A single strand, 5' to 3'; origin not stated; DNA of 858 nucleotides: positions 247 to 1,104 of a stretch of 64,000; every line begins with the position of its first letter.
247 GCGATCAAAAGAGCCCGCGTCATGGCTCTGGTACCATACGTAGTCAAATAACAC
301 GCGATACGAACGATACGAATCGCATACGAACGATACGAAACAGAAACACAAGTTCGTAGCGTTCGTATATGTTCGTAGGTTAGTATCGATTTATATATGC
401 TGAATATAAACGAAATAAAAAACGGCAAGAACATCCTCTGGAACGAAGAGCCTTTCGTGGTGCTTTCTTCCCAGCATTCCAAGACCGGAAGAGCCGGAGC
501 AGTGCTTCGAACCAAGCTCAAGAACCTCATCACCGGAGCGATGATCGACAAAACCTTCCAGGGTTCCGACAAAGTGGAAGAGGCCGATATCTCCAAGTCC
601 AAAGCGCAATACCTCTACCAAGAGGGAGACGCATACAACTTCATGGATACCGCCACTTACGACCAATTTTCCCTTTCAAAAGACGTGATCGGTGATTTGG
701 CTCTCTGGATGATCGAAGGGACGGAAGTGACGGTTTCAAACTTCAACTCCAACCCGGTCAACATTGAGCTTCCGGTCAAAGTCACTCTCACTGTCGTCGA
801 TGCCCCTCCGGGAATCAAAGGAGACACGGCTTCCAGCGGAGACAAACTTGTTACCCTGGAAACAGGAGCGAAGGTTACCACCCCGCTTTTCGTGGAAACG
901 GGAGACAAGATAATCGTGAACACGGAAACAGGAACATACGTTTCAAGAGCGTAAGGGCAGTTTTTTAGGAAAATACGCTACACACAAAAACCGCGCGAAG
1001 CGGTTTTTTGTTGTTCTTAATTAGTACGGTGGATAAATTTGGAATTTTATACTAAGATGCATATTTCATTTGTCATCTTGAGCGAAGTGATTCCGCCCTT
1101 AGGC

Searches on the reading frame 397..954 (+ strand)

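Call 49: search_protein_families(library=pfam, proteins=[window:397-954:+], max_evalue=0.001)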
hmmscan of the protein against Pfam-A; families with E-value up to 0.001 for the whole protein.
window:397-954:+ (185 aa): 3 families
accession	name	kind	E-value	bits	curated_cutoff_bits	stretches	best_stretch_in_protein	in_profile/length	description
PF09285.17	Elong-fact-P_C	-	3.9e-23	81.4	25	1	129-184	1-56/56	Elongation factor P, C-terminal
PF08207.18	EFP_N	-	4.3e-20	71.9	23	1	4-60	2-58/58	Elongation factor P (EF-P) KOW-like domain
PF01132.26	EFP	-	1.7e-19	69.9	27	1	69-121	2-54/54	Elongation factor P (EF-P) OB domain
